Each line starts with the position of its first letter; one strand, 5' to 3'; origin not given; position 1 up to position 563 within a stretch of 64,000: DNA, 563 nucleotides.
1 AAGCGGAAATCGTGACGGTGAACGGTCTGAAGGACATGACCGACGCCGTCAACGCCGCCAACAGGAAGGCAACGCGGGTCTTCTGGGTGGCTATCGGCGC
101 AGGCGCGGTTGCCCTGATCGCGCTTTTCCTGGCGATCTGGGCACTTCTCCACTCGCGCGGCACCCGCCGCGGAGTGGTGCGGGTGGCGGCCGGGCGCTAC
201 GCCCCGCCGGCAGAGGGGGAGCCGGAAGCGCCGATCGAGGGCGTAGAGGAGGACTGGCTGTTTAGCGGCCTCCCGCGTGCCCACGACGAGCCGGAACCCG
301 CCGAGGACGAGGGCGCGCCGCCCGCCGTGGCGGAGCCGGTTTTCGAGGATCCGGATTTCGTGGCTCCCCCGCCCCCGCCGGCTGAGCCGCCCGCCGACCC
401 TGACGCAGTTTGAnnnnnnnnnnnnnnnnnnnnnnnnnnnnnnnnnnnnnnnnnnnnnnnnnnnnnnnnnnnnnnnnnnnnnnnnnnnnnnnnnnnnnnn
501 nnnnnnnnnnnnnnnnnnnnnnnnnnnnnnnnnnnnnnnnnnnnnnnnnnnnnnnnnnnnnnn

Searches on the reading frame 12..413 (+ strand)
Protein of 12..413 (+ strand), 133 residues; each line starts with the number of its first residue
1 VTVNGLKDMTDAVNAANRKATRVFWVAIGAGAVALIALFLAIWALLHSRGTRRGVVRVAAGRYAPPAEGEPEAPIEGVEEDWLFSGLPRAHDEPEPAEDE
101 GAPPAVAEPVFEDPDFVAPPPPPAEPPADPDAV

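Call 23: search_protein_families(library=pfam, max_evalue=0.1, proteins=[window:12-413:+])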
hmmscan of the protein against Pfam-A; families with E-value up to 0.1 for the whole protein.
window:12-413:+ (133 aa): 3 families
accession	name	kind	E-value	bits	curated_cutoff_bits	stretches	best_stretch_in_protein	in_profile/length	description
PF20712.2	CyanoTRADDas_TM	-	0.01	16.3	24.3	1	18-61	4-47/68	Cyanobacterial TRADD-N associated 2-Transmembrane domain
PF04335.19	VirB8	-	0.029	14.6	23.2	1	11-60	8-56/213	VirB8 protein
PF10724.14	DUF2516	-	0.044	14.5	30.6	1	16-46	36-66/92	Protein of unknown function (DUF2516)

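Call 24: search_protein_families(library=phrogs, max_evalue=0.01, proteins=[window:12-413:+])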
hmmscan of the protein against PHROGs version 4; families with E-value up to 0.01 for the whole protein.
window:12-413:+ (133 aa): 0 families

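Call 113: search_protein_families(library=padloc, max_evalue=0.01, proteins=[window:12-413:+])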
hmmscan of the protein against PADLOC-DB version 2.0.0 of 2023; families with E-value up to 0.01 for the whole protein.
window:12-413:+ (133 aa): 0 families

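Call 114: search_protein_families(library=ncbifam, max_evalue=0.01, proteins=[window:12-413:+])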
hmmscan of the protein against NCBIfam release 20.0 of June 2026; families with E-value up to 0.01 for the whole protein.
window:12-413:+ (133 aa): 1 family
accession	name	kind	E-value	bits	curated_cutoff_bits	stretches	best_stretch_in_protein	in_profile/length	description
NF058618.1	transduce_GlnX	subfamily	0.0015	17.7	250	1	8-53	163-206/413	GlnX family signal transduction membrane protein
